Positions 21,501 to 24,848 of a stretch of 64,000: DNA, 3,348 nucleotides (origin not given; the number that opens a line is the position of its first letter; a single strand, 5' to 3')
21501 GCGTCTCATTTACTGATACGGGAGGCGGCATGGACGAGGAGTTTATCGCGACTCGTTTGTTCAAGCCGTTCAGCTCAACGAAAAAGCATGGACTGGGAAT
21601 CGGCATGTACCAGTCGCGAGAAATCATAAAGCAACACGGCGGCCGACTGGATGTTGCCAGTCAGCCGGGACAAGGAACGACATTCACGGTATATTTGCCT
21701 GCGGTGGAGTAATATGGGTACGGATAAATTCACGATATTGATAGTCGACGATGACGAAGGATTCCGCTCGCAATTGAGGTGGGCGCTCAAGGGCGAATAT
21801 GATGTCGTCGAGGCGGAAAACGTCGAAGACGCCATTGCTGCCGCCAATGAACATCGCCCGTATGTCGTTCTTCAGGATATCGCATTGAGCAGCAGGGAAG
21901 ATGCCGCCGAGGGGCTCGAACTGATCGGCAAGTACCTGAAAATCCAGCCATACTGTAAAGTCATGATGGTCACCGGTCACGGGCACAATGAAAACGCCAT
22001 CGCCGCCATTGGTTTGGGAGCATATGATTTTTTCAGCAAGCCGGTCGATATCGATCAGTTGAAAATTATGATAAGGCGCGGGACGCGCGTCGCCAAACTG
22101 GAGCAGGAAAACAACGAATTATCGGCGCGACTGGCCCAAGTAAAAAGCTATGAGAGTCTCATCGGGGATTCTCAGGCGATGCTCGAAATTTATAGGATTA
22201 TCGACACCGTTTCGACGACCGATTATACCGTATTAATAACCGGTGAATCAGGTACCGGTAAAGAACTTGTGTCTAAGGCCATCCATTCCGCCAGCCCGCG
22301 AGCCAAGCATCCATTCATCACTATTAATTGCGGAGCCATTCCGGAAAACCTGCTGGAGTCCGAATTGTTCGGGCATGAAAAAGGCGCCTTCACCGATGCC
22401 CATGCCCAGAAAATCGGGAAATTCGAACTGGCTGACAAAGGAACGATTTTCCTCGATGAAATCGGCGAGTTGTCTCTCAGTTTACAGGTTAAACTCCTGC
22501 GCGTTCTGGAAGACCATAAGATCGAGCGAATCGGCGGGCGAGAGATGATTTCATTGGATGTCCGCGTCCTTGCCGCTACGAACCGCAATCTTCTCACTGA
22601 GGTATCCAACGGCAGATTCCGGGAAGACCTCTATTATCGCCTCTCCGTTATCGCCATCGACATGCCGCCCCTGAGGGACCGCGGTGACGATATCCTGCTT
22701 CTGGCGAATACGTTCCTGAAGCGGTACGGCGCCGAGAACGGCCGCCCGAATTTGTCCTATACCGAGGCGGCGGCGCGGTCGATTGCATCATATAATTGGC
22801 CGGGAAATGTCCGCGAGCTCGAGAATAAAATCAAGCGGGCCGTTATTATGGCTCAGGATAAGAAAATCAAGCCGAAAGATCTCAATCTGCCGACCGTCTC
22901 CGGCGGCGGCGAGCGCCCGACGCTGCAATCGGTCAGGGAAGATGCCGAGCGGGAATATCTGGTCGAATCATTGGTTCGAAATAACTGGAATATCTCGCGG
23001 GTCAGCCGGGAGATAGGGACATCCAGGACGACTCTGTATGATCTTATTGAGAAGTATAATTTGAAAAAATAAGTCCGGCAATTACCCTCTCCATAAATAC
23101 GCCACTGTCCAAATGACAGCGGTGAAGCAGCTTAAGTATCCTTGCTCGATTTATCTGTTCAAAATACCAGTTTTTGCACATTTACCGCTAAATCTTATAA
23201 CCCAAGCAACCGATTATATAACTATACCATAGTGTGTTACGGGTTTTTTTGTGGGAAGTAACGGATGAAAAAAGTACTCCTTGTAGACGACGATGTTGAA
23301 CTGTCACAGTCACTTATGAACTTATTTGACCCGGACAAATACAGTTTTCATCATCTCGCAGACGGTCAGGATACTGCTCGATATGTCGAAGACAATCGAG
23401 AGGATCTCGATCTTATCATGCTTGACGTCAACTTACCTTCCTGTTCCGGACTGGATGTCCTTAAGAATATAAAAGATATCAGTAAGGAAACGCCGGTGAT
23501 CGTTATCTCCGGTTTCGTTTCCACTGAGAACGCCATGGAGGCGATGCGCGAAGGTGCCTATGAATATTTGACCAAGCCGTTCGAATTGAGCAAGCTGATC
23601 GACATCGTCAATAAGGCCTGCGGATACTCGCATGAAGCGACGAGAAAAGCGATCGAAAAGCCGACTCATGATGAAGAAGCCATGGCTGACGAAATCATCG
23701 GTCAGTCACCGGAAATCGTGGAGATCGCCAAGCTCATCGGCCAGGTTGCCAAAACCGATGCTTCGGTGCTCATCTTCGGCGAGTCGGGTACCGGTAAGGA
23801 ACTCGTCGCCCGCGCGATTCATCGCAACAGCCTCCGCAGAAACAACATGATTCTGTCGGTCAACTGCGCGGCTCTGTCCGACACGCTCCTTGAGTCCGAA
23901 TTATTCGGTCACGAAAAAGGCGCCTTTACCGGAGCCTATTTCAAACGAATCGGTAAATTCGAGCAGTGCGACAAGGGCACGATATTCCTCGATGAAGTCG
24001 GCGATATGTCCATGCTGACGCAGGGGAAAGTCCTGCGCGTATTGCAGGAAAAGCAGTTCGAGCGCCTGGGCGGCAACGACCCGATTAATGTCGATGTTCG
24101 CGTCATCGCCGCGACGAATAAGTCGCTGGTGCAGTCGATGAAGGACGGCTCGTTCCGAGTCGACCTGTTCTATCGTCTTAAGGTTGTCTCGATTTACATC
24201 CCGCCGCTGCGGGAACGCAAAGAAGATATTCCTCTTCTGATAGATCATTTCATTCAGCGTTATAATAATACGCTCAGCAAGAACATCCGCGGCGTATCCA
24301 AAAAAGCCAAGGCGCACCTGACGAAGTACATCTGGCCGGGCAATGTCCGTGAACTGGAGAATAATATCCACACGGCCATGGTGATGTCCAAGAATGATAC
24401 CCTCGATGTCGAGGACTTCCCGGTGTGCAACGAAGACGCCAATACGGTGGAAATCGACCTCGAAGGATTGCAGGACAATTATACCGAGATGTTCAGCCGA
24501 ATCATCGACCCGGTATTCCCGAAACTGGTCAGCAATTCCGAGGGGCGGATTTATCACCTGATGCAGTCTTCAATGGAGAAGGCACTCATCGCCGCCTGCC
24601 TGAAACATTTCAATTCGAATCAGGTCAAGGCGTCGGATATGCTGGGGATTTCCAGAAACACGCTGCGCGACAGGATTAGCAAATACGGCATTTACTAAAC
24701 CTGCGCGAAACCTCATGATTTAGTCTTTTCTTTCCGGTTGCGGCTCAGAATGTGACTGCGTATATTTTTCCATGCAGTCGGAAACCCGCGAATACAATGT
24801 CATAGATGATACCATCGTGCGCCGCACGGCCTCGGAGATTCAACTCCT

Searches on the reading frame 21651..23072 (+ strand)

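Call 6: search_protein_families(library=pfam, proteins=[window:21651-23072:+])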
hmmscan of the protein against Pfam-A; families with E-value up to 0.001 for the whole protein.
window:21651-23072:+ (473 aa): 10 families
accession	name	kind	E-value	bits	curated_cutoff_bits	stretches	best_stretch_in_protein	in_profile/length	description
PF00158.32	Sigma54_activat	-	1e-71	240.5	20.2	1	170-336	1-167/168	Sigma-54 interaction domain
PF25601.1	AAA_lid_14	-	5.4e-21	74.7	27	1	342-412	1-71/87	AAA+ ATPase lid domain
PF14532.12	Sigma54_activ_2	-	7.1e-21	75.3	25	1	171-341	1-138/138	Sigma-54 interaction domain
PF00072.30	Response_reg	-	1.3e-19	70.9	30.2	1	29-141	1-110/111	Response regulator receiver domain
PF07728.20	AAA_5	-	9e-08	32.7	22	1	194-313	2-124/139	AAA domain (dynein-related subfamily)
PF02954.25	HTH_8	-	1.2e-07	31.8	22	1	429-469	2-42/42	Bacterial regulatory protein, Fis family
PF00004.35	AAA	-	1.8e-06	28.8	21.2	1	194-328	1-128/131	ATPase family associated with various cellular activities (AAA)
PF00493.29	MCM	-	0.00016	21.3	23.3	1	190-312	56-173/224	MCM P-loop domain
PF07724.20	AAA_2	-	0.00026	21.5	27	1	193-311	5-124/166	AAA domain (Cdc48 subfamily)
PF01078.27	Mg_chelatase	-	0.00031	20.7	20.3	0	253-311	97-157/207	Magnesium chelatase, subunit ChlI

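Call 7: search_protein_families(library=ncbifam, proteins=[window:21651-23072:+])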
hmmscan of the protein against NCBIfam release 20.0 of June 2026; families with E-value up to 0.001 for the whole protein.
window:21651-23072:+ (473 aa): 81 families (the best 25 are shown)
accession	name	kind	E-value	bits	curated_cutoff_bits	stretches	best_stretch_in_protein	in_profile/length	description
TIGR02915.1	PEP_resp_reg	equivalog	1e-164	548.6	502.6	1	29-472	1-445/445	PEP-CTERM-box response regulator transcription factor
NF008469.0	PRK11361.1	equivalog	9.9e-122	406.9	714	1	27-470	5-455/461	acetoacetate metabolism transcriptional regulator AtoC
TIGR01818.1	ntrC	equivalog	1.5e-117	393.2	558.6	1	29-416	1-382/463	nitrogen regulation protein NR(I)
TIGR01817.1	nifA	equivalog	9.5e-109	364.6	528.85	1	153-414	181-441/534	nif-specific transcriptional activator NifA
NF051870.1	NAssimRespRegNtrX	equivalog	7e-106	354.8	600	1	28-463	3-444/452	nitrogen assimilation response regulator NtrX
NF003451.0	PRK05022.1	equivalog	1.9e-104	350.2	476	1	144-472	162-511/512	nitric oxide reductase transcriptional regulator NorR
NF041946.1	LuxO_transreg_Vib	equivalog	8.8e-104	347.9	800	1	55-412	26-377/463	quorum-sensing sigma-54 dependent transcriptional regulator LuxO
NF007689.0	PRK10365.1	equivalog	8.7e-102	341.1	760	1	22-463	1-436/441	sigma-54-dependent response regulator transcription factor ZraR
NF008176.1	PRK10923.1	equivalog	3.4e-99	332.5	620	1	28-412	5-382/469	nitrogen regulation protein NR(I)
NF041552.1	TF_PrdR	equivalog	3.5e-98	329.4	795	1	146-470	250-577/577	sigma-54 dependent transcriptional regulator PrdR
NF011695.0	PRK15115.1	equivalog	4.2e-97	325.7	763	1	27-472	7-439/445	two-component system response regulator GlrR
NF050807.1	TransRegFlbDCaul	equivalog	2.6e-96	323.2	750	1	154-426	103-376/454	sigma-54-dependent transcriptional regulator FlbD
NF049963.1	RespRegFlgRCampy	domain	9.4e-96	321.3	750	1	29-471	3-429/429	fla regulon two-component system response regulator FlgR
NF038308.1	RNA_repair_RtcR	equivalog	8.8e-90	302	650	1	150-412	163-433/530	RNA repair transcriptional activator RtcR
TIGR02329.1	propionate_PrpR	equivalog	1.1e-85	288.2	499.2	1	152-465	196-523/526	propionate catabolism operon regulatory protein PrpR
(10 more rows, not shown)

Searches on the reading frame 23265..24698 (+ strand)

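Call 49: search_protein_families(library=ncbifam, proteins=[window:23265-24698:+], max_evalue=0.00001)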
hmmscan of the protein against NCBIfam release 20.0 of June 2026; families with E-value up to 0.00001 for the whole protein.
window:23265-24698:+ (477 aa): 105 families (the best 25 are shown)
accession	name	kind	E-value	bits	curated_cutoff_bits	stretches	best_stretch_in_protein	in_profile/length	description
TIGR01818.1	ntrC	equivalog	1.2e-134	449.6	558.6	1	4-472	1-461/463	nitrogen regulation protein NR(I)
NF008469.0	PRK11361.1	equivalog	5.1e-126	421.1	714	1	2-476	5-456/461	acetoacetate metabolism transcriptional regulator AtoC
TIGR02915.1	PEP_resp_reg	equivalog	3e-117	392.2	502.6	1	4-405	1-404/445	PEP-CTERM-box response regulator transcription factor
TIGR01817.1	nifA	equivalog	3.3e-108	362.8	528.85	1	124-476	179-529/534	nif-specific transcriptional activator NifA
NF008176.1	PRK10923.1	equivalog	4.7e-107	358.5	620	1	4-476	6-468/469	nitrogen regulation protein NR(I)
NF007689.0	PRK10365.1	equivalog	8e-107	357.7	760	1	4-387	8-384/441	sigma-54-dependent response regulator transcription factor ZraR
NF050807.1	TransRegFlbDCaul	equivalog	9.8e-105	351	750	1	46-474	44-438/454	sigma-54-dependent transcriptional regulator FlbD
NF051870.1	NAssimRespRegNtrX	equivalog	2.6e-102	343.1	600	1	1-387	1-380/452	nitrogen assimilation response regulator NtrX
NF041552.1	TF_PrdR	equivalog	6.5e-102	341.7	795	1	136-475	264-577/577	sigma-54 dependent transcriptional regulator PrdR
NF003451.0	PRK05022.1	equivalog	4.6e-98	329.2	476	1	128-468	175-502/512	nitric oxide reductase transcriptional regulator NorR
NF049963.1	RespRegFlgRCampy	domain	9.7e-95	317.9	750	1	4-388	3-380/429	fla regulon two-component system response regulator FlgR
NF041946.1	LuxO_transreg_Vib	equivalog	4.8e-93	312.4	800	1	31-473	26-459/463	quorum-sensing sigma-54 dependent transcriptional regulator LuxO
NF038308.1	RNA_repair_RtcR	equivalog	6.8e-93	312.3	650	1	88-475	124-517/530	RNA repair transcriptional activator RtcR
NF011695.0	PRK15115.1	equivalog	2e-89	300.4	763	1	3-375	8-368/445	two-component system response regulator GlrR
NF041906.1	V4R_TF_MobR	exception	6.7e-88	295.5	999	1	135-474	226-544/544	phenol degradation transcriptional regulator MobR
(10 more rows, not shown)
